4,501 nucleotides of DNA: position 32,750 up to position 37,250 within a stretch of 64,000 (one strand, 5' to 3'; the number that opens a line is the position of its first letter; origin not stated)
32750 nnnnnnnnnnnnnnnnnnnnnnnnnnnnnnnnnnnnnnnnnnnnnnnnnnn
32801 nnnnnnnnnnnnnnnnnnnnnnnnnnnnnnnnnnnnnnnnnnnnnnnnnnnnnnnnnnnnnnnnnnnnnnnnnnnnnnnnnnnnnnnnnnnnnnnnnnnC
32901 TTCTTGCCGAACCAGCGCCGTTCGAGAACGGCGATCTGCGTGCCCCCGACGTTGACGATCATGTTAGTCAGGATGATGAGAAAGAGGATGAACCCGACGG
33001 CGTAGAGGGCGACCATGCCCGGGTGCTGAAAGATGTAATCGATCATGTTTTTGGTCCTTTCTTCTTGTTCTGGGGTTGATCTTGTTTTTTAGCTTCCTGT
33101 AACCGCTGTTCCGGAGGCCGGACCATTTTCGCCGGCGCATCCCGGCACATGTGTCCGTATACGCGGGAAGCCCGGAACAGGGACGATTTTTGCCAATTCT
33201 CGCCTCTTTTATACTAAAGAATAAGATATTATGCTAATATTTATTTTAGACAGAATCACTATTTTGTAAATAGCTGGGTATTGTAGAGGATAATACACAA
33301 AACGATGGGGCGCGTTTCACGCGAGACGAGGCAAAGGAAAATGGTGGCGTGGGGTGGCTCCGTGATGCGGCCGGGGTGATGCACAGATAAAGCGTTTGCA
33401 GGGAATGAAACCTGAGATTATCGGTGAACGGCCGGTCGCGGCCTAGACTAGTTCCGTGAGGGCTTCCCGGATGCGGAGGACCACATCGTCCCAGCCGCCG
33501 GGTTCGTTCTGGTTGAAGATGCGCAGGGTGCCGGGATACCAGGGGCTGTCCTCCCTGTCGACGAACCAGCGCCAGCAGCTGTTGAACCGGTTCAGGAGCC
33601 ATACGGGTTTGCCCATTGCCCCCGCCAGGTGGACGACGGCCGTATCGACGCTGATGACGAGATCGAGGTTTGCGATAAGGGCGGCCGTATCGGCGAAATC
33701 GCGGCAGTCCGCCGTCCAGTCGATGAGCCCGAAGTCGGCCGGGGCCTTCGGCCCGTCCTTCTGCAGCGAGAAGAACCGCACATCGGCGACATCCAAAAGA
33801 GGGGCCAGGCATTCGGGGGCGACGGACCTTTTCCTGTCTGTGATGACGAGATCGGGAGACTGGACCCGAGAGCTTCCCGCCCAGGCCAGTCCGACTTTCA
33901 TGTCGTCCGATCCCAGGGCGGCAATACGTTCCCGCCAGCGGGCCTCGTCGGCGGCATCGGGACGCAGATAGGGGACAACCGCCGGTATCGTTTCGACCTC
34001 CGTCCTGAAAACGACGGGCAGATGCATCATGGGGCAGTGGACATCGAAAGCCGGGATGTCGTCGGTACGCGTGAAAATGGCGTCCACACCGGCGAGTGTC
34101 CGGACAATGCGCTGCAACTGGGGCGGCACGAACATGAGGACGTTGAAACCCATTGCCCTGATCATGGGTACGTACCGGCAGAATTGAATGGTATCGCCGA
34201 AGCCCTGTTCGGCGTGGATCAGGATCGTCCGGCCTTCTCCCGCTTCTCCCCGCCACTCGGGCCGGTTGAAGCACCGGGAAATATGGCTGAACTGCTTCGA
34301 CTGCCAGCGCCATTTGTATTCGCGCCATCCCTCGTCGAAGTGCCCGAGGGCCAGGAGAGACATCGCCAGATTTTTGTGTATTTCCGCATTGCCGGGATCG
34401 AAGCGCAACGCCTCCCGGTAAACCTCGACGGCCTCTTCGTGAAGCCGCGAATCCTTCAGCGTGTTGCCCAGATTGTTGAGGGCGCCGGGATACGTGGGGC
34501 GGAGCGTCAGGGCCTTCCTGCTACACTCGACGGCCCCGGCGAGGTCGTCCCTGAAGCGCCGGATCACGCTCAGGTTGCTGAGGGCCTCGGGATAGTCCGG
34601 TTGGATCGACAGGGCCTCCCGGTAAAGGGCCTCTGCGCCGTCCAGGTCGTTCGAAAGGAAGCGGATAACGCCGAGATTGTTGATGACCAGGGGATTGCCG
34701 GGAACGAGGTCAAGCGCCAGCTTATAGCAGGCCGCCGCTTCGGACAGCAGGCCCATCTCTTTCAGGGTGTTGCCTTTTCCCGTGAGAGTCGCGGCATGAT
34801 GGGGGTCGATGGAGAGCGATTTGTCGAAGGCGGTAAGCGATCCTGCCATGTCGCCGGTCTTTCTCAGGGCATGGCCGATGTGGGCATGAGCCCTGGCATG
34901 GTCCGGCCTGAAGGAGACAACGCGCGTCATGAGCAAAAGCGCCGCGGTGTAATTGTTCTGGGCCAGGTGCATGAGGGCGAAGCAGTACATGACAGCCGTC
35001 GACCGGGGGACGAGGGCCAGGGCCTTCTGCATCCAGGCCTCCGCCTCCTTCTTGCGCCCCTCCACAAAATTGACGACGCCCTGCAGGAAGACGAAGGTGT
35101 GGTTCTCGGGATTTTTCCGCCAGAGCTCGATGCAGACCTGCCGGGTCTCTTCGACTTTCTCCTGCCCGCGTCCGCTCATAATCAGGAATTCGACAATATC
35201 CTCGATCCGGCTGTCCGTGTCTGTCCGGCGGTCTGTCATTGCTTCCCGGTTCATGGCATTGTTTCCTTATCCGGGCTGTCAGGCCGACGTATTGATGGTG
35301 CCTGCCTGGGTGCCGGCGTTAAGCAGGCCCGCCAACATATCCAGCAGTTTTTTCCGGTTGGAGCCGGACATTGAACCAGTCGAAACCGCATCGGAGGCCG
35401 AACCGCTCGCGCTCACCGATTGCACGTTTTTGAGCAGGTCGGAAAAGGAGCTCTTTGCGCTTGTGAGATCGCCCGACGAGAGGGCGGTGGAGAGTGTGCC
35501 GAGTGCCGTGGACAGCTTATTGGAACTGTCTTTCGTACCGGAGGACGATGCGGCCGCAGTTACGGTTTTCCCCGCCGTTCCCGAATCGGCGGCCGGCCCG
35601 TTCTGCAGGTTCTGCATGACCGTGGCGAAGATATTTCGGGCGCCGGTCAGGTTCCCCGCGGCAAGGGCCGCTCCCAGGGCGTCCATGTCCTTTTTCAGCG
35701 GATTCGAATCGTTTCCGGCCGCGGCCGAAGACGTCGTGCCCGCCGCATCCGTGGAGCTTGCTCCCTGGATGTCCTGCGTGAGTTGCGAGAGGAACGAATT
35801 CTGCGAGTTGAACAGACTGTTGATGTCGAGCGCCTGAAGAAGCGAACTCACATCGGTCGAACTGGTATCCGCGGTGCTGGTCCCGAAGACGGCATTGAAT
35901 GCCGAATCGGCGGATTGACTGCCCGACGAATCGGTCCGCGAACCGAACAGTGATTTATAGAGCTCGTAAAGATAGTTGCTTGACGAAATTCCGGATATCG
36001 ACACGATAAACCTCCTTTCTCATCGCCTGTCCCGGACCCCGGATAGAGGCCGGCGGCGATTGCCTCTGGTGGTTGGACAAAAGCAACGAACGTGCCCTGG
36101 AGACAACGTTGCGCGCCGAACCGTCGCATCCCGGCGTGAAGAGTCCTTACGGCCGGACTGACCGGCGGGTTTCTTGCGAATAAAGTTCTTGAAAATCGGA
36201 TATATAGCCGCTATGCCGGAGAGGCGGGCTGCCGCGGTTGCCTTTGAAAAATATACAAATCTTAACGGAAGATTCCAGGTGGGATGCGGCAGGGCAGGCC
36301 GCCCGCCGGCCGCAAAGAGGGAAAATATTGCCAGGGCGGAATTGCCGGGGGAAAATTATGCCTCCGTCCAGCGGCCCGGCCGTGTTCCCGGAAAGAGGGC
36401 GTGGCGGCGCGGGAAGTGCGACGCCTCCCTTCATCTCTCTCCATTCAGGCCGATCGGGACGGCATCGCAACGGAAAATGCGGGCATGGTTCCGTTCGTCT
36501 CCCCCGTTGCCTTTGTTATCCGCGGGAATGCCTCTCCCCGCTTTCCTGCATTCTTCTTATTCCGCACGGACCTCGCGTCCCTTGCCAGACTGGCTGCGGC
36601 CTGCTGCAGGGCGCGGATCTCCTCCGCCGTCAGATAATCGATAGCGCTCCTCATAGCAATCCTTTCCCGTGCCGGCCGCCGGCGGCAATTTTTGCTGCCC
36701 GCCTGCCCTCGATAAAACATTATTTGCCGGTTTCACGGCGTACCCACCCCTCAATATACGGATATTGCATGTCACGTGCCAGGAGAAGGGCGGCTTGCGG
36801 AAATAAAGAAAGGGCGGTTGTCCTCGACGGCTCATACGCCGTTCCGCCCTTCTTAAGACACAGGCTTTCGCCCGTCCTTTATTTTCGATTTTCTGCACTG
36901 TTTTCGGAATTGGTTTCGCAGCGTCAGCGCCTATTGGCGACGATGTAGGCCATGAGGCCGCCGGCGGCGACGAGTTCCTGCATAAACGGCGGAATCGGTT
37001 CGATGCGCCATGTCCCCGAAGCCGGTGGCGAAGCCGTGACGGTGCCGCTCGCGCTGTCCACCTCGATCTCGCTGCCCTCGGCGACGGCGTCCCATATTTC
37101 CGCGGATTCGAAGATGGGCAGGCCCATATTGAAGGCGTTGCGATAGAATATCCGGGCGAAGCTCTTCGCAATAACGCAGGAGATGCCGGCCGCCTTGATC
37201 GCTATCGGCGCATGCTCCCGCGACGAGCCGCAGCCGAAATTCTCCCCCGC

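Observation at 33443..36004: TPR-GT9-like glycosyltransferase adjacent to a Ser/Thr-rich low-complexity protein: candidate protein O-glycosylation (heptosylation-like) pair, next to a flotillin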

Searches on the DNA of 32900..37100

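Call 82: search_rna_families(source=window, start=32900, end=37100, threshold=evalue, max_evalue=1)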
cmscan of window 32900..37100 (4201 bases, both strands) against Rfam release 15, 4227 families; matches with E-value up to 1: 0.
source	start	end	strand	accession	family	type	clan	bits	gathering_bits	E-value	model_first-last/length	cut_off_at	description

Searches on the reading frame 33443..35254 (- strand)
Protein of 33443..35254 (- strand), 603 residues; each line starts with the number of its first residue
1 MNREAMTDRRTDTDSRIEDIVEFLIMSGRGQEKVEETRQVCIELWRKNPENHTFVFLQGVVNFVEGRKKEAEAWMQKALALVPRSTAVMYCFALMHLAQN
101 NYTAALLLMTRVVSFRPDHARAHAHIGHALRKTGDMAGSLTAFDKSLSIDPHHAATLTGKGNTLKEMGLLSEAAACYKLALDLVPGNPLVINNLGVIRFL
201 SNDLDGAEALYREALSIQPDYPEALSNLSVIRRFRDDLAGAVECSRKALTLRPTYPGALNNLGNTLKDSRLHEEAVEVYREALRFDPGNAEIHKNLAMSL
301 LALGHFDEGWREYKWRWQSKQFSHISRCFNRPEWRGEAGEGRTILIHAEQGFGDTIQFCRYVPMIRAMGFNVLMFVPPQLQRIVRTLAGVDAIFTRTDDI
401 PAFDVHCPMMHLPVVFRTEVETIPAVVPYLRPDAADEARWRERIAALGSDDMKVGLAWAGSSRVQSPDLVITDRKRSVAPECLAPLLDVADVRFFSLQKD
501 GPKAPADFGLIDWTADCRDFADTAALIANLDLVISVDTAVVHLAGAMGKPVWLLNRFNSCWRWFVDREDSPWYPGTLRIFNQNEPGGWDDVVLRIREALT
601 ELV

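Call 3: search_protein_families(library=pfam, proteins=[window:33443-35254:-], max_evalue=0.01)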
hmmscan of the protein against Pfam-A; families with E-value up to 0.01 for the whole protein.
window:33443-35254:- (603 aa): 24 families
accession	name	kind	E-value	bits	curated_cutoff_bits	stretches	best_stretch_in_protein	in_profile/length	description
PF07719.23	TPR_2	-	6.5e-36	119.9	27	3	258-289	3-34/34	Tetratricopeptide repeat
PF13414.12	TPR_11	-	4e-31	106.9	26.8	4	273-304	11-42/42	TPR repeat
PF00515.34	TPR_1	-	4.5e-31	105.8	27.8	4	258-289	3-34/34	Tetratricopeptide repeat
PF13431.12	TPR_17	-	4.6e-27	92.4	24.4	1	279-308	2-31/34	Tetratricopeptide repeat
PF13181.12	TPR_8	-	5.1e-26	89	25.7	2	258-288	3-33/34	Tetratricopeptide repeat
PF13432.12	TPR_16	-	2e-25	89.3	32.7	3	160-222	3-65/65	Tetratricopeptide repeat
PF14559.12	TPR_19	-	2.2e-22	79.6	25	1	272-308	7-43/68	Tetratricopeptide repeat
PF13428.12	TPR_14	-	2.9e-19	68.1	23.5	1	258-297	3-42/44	Tetratricopeptide repeat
PF13424.12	TPR_12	-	6e-18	65.2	30.1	4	120-183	3-74/77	Tetratricopeptide repeat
PF13374.12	TPR_10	-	2.8e-14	53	27.5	1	258-284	4-30/42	Tetratricopeptide repeat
PF13176.12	TPR_7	-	2.1e-12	46.5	27.9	1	258-290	1-35/36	Tetratricopeptide repeat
PF23914.1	TPR_CcmH_CycH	-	1.3e-08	35.3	42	0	22-85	92-154/158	Cytochrome c-type biogenesis protein H TPR domain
PF12895.13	ANAPC3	-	1.5e-07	32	27.2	1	47-106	18-76/82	Anaphase-promoting complex, cyclosome, subunit 3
PF13371.12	TPR_9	-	5e-07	30.1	35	0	95-153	4-62/73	Tetratricopeptide repeat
PF01075.23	Glyco_transf_9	-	7.7e-06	25.8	22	1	520-551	174-205/247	Glycosyltransferase family 9 (heptosyltransferase)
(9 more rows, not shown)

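Call 4: search_protein_families(library=ncbifam, proteins=[window:33443-35254:-], max_evalue=0.01)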
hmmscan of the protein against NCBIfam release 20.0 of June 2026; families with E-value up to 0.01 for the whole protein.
window:33443-35254:- (603 aa): 23 families
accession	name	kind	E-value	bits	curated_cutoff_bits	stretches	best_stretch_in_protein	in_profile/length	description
TIGR02917.1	PEP_TPR_lipo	equivalog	1.2e-27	96.3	312.2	2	173-305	450-582/899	XrtA/PEP-CTERM system TPR-repeat protein PrsT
NF040959.1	MamA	equivalog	3.4e-22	78.9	200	3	96-251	47-202/204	magnetosome protein MamA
NF033762.1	social_mot_Tgl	equivalog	1.1e-19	70.8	225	3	239-314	48-124/252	social motility TPR repeat lipoprotein Tgl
NF033758.1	gliding_GltE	equivalog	2.1e-18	66.5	225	1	159-314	91-246/411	adventurous gliding motility TPR repeat lipoprotein GltE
TIGR02521.1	type_IV_pilW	equivalog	2.8e-17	63.1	154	2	93-229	38-176/234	type IV pilus biogenesis/stability protein PilW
NF033920.0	C39_PA2778_fam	equivalog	3.7e-13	49.5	150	3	162-252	164-254/255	PA2778 family cysteine peptidase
TIGR03939.1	PGA_TPR_OMP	equivalog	1.5e-09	36.6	366.65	0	20-121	397-498/800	poly-beta-1,6 N-acetyl-D-glucosamine export porin PgaA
TIGR02552.1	LcrH_SycD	equivalog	3.4e-09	36.5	104.8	1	127-222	25-120/136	SycD/LcrH family type III secretion system chaperone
NF008391.2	PRK11189.1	equivalog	6e-09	35.8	250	0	159-230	70-141/297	lipoprotein NlpI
NF007302.0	PRK09782.1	equivalog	8.3e-08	30.7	1223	1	197-298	588-688/990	phage receptor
NF002725.1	PRK02603.1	equivalog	2.5e-07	30.8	143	0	170-237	51-121/173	photosystem I assembly protein Ycf3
NF047371.1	FlcA_CTERM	equivalog_domain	3.1e-07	29.3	300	0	198-284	449-535/646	periplasmic flagellar collar protein FlcA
NF041717.1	HaaA_phane_TPR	equivalog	3.2e-07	28.9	1125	1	86-283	599-819/882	cyclophane-containing RiPP biosynthesis TPR protein HaaT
TIGR00990.1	3a0801s09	subfamily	5.4e-07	28.6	757.25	0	57-193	336-472/615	mitochondrial import receptor subunit TOM70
NF052415.1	T3SS_chap_SctY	equivalog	9.1e-07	29.4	70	1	84-181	4-104/106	type III secretion apparatus assembly chaperone SctY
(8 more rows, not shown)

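Call 60: search_protein_families(library=pfam, proteins=[L093:7541-8881:+, L093:3834-4445:-], max_evalue=0.001)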
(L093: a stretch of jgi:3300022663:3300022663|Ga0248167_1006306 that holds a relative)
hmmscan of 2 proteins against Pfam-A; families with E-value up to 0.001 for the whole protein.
L093:7541-8881:+ (447 aa): 1 family
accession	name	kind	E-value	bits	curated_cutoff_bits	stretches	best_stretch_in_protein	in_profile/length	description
PF01145.31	Band_7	-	6.2e-10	39.9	23.6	1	365-447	16-91/176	SPFH domain / Band 7 family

L093:3834-4445:- (204 aa): 0 families
